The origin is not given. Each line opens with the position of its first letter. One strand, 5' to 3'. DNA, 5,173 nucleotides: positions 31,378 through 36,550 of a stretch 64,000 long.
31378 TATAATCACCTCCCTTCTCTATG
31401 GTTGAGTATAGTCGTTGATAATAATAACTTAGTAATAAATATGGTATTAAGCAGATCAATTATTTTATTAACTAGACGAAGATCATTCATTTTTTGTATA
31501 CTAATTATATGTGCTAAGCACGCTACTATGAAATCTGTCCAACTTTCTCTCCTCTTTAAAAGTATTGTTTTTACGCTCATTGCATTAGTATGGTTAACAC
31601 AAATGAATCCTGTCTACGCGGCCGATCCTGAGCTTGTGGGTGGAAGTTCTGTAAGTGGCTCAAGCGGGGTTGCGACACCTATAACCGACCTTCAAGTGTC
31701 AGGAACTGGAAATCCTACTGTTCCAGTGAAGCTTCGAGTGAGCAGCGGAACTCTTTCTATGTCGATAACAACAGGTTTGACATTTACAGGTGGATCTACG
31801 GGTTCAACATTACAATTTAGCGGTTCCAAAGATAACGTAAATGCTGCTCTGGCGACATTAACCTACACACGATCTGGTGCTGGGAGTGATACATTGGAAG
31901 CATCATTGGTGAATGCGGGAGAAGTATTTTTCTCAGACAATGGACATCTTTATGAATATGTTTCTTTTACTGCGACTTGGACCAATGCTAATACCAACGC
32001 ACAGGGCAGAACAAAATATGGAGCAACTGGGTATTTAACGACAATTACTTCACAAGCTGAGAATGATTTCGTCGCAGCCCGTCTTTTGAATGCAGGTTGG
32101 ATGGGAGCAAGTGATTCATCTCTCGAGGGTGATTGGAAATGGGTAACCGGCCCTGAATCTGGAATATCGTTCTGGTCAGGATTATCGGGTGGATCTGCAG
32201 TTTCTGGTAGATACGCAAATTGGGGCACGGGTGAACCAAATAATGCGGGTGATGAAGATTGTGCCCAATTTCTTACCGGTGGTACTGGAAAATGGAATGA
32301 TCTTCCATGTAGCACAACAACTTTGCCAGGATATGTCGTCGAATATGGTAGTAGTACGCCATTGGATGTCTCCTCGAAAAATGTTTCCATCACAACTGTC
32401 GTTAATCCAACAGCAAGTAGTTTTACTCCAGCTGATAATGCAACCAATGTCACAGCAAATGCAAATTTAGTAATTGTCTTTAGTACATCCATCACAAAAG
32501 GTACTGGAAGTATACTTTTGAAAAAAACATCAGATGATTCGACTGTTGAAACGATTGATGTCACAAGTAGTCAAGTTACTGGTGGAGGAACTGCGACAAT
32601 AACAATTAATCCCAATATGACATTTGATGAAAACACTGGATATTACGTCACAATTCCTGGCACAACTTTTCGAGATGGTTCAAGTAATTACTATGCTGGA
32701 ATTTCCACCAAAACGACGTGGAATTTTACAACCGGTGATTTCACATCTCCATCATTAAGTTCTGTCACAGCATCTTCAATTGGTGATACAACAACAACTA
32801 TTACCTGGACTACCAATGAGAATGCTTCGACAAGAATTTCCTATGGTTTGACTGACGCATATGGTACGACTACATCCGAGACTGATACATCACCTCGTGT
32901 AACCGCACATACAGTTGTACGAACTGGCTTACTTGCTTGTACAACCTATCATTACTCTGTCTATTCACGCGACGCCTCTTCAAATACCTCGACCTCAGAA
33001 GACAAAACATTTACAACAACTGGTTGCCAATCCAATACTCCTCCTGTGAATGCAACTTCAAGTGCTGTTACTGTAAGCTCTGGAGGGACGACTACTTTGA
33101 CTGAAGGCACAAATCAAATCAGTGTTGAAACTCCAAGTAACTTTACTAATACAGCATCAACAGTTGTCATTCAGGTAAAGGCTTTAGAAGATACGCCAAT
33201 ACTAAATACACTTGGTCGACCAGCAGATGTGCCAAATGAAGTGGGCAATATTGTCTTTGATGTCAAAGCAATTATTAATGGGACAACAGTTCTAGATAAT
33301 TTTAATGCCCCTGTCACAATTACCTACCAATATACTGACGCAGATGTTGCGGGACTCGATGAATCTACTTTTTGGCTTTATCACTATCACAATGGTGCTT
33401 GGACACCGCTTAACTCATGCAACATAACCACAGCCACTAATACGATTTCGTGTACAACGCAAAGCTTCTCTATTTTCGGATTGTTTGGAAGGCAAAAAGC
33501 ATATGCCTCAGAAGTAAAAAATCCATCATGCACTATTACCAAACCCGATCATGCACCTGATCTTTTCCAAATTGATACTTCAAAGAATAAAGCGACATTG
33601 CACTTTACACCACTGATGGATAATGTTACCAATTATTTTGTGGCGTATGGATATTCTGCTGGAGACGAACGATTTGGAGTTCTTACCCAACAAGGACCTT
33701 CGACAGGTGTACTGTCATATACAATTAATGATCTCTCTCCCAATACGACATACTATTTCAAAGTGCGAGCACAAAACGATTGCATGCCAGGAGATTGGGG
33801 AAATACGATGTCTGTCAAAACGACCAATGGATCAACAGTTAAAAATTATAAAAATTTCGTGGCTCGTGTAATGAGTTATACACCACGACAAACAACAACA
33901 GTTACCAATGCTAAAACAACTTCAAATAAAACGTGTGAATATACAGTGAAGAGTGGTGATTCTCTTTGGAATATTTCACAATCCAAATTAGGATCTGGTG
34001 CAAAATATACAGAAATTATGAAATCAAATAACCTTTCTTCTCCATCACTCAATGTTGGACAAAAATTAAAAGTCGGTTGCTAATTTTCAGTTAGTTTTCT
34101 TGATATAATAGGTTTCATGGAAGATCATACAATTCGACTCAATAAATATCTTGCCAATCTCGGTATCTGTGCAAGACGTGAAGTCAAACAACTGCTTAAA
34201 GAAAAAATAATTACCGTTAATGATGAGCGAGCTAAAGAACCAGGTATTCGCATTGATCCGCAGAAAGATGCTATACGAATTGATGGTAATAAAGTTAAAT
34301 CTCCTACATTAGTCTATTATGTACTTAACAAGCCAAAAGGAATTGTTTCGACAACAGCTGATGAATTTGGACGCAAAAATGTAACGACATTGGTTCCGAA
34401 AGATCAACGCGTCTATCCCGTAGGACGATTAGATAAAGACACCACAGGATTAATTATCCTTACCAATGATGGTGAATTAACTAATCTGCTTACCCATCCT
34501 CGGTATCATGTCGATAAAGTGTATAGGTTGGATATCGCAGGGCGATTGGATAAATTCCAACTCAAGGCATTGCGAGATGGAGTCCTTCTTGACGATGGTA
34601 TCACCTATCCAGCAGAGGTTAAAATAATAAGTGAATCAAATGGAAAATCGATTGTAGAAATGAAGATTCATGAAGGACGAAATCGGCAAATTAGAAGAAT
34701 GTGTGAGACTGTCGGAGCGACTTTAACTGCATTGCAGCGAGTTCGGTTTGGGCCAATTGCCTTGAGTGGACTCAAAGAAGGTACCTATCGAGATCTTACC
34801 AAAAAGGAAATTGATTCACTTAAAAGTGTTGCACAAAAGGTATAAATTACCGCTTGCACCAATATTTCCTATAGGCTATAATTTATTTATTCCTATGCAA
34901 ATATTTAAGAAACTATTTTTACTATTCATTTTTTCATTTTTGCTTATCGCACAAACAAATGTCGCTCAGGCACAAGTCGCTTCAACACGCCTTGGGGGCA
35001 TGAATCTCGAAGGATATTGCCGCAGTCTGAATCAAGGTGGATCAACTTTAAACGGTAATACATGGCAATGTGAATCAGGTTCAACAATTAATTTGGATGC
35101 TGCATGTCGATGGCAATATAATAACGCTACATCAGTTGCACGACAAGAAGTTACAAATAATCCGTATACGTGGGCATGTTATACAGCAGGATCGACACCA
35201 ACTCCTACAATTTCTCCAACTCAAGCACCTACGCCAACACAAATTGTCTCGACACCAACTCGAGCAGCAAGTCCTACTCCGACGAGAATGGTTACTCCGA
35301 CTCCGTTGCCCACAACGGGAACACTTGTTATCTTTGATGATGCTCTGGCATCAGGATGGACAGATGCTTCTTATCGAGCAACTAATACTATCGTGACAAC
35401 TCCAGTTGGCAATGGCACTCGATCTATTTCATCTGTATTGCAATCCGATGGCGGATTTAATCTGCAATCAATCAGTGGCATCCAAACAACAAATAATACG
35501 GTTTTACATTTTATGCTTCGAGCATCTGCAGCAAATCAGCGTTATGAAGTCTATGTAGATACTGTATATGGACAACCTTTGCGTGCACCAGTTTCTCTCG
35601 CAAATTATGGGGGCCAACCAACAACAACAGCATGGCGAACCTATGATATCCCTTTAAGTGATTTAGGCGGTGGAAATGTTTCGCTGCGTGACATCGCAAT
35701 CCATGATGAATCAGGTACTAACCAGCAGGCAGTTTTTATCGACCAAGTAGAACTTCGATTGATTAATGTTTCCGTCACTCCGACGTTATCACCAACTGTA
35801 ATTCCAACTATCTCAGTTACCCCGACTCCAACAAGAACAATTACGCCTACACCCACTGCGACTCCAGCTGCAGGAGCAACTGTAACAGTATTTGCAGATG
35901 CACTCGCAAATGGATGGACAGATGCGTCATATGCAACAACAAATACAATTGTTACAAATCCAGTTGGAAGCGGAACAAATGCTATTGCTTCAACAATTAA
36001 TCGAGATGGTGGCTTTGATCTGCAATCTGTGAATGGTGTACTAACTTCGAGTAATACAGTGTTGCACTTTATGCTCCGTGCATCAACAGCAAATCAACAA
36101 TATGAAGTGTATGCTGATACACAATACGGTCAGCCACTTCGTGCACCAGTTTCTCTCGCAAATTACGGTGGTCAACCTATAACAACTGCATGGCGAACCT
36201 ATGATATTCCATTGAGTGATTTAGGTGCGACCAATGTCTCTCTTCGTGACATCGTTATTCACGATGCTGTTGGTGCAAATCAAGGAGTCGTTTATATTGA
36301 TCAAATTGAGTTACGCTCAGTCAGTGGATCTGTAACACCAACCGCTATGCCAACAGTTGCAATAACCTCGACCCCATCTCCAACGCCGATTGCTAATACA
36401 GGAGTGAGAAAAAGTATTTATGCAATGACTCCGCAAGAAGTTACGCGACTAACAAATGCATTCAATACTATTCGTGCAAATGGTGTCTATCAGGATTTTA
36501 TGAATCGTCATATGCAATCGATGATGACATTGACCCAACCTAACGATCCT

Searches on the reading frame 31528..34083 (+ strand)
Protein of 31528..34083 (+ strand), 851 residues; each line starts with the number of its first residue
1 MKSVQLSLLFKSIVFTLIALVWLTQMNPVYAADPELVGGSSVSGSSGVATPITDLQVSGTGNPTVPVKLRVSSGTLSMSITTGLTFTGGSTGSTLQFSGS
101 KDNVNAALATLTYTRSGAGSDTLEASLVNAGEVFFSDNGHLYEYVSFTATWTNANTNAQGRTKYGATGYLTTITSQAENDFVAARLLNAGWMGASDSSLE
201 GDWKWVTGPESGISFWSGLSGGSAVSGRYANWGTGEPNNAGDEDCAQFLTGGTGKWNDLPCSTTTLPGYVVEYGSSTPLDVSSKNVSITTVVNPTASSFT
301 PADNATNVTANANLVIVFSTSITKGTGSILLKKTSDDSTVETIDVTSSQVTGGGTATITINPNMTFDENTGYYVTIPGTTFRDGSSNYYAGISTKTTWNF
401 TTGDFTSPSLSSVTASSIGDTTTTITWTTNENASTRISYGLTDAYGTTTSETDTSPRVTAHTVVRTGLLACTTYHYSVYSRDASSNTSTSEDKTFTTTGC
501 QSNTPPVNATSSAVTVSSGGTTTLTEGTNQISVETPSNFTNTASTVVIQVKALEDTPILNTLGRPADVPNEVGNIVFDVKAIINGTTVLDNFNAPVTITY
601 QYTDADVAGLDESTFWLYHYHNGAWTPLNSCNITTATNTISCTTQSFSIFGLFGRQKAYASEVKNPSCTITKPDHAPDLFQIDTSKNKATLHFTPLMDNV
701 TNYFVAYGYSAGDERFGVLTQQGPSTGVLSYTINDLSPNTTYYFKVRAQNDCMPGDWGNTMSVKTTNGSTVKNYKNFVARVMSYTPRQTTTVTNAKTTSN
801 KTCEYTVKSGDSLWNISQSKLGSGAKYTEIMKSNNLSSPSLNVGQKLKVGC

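Call 4: search_protein_families(library=pfam, proteins=[window:31528-34083:+], max_evalue=0.01)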
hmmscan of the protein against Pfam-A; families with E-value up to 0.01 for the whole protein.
window:31528-34083:+ (851 aa): 6 families
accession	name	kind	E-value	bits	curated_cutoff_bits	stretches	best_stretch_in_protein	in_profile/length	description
PF13205.12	Big_5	-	2.7e-12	47.8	23.6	1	293-402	4-105/105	Bacterial Ig-like domain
PF00041.27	fn3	-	3e-12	47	25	1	677-760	3-80/84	Fibronectin type III domain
PF01476.26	LysM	-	3.1e-12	46.7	20.9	1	805-849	1-42/43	LysM domain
PF00059.27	Lectin_C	-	8.2e-11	43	22.6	1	166-264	15-100/107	Lectin C-type domain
PF16656.11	Pur_ac_phosph_N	-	6.9e-09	36.6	30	2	689-765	15-93/93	Purple acid Phosphatase, N-terminal domain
PF25059.1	FN3_DSCAM-DSCAML_C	-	0.0064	17.3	39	0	713-771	32-87/89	DSCAM/DSCAML C-terminal Fn3-like domain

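Call 28: find_related_loci(query=window:31528-34083:+, collection=metagenome_contigs, flank=10000)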
Query window:31528-34083:+ (851 aa) in metagenome_contigs; peptide patterns used: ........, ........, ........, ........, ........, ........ (x = any residue, [..] = any of these).
258 stretches matched a pattern; 206 encode a relative of the query (tblastn E <= 1e-3); the best 80 are kept; 80 distinct loci.
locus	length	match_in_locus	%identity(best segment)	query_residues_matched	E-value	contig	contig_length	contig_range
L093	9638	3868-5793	53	14-654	0e+0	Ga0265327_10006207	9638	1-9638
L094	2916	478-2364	50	28-658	0e+0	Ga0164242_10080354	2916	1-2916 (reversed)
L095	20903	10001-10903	72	9-309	4e-125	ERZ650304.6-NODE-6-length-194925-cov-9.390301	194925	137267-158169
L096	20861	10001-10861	76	7-291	1e-121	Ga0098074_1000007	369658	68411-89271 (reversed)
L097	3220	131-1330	51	10-412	2e-101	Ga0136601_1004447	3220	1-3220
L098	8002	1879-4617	38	390-851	2e-73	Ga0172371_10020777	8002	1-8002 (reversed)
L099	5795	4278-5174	47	1-298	1e-72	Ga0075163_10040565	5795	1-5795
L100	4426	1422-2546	37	397-774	1e-59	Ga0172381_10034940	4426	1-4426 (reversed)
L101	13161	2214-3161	41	1-307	3e-59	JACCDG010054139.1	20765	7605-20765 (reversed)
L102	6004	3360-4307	41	1-307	2e-59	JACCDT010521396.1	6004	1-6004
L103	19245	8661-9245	55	666-851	2e-61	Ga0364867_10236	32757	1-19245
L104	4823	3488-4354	40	47-299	3e-42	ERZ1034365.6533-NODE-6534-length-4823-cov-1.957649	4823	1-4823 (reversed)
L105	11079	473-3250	40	52-366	4e-39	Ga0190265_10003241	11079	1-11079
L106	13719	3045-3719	39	425-654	2e-37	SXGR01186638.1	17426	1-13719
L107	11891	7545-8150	50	102-293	3e-37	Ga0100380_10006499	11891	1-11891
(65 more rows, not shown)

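Call 48: search_protein_families(library=ncbifam, proteins=[window:31528-34083:+], max_evalue=0.01)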
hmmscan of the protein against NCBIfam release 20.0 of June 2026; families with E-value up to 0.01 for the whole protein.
window:31528-34083:+ (851 aa): 3 families
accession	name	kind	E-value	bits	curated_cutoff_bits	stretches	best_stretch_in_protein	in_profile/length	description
NF008399.0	PRK11198.1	equivalog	2.5e-07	31.2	134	1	795-848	88-144/149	peptidoglycan-binding protein LysM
NF010723.1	PRK14125.1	equivalog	9.6e-06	25.5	60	1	791-849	21-84/87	cell division suppressor protein YneA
NF008050.0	PRK10783.1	equivalog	4.2e-05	22.1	508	1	788-850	331-388/457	murein transglycosylase D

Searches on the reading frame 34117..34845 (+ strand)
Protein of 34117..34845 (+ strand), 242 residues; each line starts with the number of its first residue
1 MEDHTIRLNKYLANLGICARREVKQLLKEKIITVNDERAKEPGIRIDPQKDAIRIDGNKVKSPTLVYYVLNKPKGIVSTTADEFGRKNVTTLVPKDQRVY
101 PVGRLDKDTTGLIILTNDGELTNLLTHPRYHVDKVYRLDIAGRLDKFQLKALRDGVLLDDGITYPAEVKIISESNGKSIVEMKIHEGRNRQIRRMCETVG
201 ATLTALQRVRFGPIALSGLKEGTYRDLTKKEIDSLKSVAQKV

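Call 5: search_protein_families(library=pfam, proteins=[window:34117-34845:+], max_evalue=0.01)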
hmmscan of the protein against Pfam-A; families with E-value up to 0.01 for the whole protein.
window:34117-34845:+ (242 aa): 2 families
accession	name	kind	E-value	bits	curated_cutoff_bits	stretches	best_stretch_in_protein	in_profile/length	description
PF00849.27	PseudoU_synth_2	-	3.9e-25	89.3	26.8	1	67-197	2-151/152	RNA pseudouridylate synthase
PF01479.30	S4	-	2e-10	40.7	22.8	1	7-48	2-44/48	S4 domain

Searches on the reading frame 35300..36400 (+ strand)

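Call 23: search_protein_families(library=pfam, proteins=[window:35300-36400:+], max_evalue=10)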
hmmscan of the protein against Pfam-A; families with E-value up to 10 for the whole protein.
window:35300-36400:+ (367 aa): 1 family
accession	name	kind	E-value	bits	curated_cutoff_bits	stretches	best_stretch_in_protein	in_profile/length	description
PF18329.7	SGBP_B_XBD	-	0.0083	16.7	26.4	1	97-147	116-164/186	Surface glycan-binding protein B xyloglucan binding domain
